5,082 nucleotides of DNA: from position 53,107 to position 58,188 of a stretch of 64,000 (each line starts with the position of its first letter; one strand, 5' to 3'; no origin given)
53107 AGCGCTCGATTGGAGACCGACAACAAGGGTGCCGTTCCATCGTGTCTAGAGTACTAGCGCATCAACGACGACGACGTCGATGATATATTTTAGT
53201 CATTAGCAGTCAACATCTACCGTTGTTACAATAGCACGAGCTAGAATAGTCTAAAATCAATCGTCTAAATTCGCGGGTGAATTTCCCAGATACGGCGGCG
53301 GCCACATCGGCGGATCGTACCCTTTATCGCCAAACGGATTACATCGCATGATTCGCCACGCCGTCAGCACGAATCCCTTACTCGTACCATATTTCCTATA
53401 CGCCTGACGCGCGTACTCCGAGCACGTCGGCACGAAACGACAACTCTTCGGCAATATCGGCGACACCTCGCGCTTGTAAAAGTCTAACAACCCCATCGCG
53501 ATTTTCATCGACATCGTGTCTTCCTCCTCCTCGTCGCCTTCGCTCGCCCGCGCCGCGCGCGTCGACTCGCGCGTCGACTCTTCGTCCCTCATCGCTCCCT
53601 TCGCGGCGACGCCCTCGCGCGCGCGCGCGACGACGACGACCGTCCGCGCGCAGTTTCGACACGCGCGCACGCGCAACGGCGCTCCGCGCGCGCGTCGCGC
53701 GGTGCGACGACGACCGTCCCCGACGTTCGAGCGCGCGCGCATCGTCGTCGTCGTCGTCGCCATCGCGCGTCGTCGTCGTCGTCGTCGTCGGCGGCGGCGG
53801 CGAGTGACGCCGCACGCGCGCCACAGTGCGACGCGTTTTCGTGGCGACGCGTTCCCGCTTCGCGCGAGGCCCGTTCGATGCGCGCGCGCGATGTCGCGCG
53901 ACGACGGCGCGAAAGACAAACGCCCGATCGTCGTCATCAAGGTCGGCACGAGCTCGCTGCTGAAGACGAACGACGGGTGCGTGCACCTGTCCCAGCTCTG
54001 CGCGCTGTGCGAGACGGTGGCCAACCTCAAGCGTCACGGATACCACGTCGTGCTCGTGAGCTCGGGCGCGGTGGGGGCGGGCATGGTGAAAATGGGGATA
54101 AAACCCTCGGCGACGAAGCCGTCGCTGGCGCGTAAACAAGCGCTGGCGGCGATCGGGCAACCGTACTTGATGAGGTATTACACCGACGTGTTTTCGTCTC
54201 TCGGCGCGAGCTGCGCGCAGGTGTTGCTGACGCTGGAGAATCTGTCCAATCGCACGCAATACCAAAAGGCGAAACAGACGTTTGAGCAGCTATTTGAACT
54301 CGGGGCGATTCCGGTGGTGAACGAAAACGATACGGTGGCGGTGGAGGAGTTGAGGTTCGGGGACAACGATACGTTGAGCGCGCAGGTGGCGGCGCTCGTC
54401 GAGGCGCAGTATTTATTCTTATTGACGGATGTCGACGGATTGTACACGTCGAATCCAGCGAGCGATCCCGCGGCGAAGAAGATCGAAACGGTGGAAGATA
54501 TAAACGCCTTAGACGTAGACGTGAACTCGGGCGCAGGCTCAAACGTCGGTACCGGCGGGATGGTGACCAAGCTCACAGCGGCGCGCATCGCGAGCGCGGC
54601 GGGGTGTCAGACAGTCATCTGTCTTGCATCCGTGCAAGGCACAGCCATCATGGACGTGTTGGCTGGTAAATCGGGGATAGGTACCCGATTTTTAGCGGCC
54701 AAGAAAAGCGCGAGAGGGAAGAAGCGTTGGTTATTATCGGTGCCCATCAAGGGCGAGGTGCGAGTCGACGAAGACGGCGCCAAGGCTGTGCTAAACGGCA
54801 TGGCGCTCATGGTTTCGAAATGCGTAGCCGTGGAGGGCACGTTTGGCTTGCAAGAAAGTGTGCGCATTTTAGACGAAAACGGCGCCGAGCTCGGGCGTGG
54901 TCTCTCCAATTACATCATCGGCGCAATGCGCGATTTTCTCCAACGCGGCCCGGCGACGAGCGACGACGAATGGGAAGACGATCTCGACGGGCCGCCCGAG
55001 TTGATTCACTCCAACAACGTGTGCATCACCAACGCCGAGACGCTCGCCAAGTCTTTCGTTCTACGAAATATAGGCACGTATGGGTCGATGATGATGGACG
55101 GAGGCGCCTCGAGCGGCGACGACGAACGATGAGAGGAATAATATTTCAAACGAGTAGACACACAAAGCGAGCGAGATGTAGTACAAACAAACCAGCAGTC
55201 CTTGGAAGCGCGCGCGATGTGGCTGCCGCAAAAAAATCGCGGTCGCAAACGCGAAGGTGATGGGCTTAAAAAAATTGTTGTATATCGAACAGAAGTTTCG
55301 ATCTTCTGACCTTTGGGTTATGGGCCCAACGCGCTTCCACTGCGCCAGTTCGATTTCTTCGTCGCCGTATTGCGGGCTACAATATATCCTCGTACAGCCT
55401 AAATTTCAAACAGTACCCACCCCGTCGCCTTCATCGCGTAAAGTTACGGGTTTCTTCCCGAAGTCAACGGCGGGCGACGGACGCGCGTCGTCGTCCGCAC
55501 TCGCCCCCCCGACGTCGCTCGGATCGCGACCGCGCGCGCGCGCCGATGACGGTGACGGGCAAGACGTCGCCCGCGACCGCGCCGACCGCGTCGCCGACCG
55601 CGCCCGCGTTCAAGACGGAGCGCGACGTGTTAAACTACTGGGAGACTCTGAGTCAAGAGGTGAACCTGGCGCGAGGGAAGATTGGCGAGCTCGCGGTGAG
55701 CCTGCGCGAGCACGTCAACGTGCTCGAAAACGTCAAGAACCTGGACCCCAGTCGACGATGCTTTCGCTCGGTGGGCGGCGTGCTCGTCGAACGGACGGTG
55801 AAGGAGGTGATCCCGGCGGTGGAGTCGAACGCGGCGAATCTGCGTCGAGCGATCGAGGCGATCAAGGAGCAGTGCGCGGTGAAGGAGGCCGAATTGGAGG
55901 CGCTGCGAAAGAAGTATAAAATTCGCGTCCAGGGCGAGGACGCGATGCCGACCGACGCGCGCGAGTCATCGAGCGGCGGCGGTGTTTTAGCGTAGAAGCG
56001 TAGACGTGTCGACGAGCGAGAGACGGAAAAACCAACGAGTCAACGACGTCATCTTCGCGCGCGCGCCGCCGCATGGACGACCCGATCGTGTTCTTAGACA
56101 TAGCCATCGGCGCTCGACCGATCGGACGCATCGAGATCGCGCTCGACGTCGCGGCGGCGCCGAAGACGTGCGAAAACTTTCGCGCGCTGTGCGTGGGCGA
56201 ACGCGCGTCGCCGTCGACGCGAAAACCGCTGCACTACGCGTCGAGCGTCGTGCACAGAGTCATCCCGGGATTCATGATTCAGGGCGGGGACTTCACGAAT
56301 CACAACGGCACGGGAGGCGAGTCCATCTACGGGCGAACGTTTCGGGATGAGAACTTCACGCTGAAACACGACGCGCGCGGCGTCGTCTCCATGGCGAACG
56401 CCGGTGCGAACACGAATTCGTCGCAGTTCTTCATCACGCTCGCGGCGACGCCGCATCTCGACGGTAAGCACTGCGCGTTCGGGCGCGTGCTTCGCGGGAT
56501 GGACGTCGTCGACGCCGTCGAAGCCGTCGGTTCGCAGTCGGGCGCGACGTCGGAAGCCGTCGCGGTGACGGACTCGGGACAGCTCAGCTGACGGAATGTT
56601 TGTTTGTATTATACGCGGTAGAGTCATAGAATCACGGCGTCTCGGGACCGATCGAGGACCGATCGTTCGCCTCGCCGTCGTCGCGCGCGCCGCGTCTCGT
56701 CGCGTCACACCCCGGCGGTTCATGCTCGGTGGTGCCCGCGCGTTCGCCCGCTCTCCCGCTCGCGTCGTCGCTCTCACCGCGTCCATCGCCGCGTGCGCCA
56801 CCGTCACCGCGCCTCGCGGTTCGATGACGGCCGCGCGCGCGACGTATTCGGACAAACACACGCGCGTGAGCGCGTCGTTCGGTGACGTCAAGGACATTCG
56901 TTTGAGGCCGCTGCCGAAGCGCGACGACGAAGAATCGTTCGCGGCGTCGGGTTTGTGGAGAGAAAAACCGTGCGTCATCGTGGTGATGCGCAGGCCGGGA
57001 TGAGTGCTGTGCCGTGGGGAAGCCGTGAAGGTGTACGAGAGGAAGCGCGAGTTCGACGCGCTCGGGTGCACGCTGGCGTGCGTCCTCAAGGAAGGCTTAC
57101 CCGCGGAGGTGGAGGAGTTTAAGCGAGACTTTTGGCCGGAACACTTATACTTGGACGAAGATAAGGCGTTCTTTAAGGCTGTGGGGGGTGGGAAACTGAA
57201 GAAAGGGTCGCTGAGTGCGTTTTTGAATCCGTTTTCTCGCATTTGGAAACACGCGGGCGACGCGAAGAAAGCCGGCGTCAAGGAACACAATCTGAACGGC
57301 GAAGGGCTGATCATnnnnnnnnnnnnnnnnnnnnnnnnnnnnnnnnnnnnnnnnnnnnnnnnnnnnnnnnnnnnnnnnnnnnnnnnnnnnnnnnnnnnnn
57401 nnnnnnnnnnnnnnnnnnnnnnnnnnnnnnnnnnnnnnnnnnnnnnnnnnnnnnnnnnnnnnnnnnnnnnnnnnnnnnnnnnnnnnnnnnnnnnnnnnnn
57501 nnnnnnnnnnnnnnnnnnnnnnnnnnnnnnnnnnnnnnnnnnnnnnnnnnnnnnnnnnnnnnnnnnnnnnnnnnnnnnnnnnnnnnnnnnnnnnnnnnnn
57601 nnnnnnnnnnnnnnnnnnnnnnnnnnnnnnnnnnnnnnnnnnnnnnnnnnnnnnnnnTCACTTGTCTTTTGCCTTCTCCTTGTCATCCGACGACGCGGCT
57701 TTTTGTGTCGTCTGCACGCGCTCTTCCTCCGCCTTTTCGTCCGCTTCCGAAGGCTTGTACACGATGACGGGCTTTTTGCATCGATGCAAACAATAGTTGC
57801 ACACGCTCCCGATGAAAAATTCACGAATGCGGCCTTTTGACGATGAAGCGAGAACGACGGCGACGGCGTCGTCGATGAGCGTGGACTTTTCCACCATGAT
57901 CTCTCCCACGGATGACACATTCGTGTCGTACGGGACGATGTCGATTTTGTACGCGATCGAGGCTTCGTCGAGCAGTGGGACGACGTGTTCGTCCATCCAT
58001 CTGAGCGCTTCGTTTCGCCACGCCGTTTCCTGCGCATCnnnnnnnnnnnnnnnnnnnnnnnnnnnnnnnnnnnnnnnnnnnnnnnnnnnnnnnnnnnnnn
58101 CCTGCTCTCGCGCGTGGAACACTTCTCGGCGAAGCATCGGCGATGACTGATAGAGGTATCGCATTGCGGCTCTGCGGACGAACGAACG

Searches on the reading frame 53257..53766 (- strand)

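Call 29: search_protein_families(library=pfam, max_evalue=0.01, proteins=[window:53257-53766:-])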
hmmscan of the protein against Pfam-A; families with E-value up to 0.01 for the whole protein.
window:53257-53766:- (169 aa): 1 family
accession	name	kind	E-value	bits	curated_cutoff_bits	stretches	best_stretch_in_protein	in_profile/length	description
PF01809.23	YidD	-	6.6e-27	93.5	27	1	88-152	2-66/67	Putative membrane protein insertion efficiency factor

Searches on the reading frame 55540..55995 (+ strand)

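Call 23: search_protein_families(library=pfam, max_evalue=0.01, proteins=[window:55540-55995:+])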
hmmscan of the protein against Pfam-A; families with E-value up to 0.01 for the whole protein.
window:55540-55995:+ (151 aa): 1 family
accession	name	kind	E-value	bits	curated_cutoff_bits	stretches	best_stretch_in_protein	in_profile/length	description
PF01920.25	Prefoldin_2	-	9.7e-20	71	27.6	1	32-132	5-105/106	Prefoldin subunit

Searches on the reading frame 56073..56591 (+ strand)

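Call 23: search_protein_families(library=pfam, max_evalue=0.01, proteins=[window:56073-56591:+])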
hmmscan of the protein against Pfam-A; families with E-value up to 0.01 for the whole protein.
window:56073-56591:+ (172 aa): 1 family
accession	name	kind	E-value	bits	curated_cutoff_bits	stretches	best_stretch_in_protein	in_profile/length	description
PF00160.26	Pro_isomerase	-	3.3e-46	157.9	21.7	1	9-166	3-155/159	Cyclophilin type peptidyl-prolyl cis-trans isomerase/CLD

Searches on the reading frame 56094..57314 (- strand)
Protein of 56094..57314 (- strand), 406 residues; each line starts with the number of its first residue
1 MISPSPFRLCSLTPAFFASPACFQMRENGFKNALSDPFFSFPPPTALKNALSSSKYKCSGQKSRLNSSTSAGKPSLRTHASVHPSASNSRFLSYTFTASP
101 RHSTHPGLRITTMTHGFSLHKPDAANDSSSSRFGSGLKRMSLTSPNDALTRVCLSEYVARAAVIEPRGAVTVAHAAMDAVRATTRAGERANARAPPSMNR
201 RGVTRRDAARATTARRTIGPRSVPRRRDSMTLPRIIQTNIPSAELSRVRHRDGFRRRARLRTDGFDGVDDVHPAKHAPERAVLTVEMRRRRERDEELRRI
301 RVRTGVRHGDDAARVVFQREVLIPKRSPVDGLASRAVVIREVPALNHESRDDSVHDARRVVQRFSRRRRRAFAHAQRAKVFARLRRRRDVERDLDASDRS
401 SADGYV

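Call 19: find_encoding_contigs(protein=window:56094-57314:-, flank=10000, max_places=1)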
Protein window:56094-57314:- (406 aa): no gene with exactly this product is on record in the collection.

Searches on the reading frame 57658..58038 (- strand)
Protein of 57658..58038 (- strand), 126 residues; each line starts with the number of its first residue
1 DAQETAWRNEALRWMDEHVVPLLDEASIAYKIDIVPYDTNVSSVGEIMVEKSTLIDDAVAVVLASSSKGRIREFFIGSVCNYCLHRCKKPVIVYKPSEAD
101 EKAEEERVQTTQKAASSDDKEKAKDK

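Call 23: search_protein_families(library=pfam, max_evalue=0.01, proteins=[window:57658-58038:-])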
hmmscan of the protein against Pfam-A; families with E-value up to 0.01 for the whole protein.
window:57658-58038:- (126 aa): 1 family
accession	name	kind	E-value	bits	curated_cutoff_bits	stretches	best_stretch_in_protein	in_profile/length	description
PF00582.32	Usp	-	8.3e-07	30.1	24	1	57-95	103-141/141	Universal stress protein family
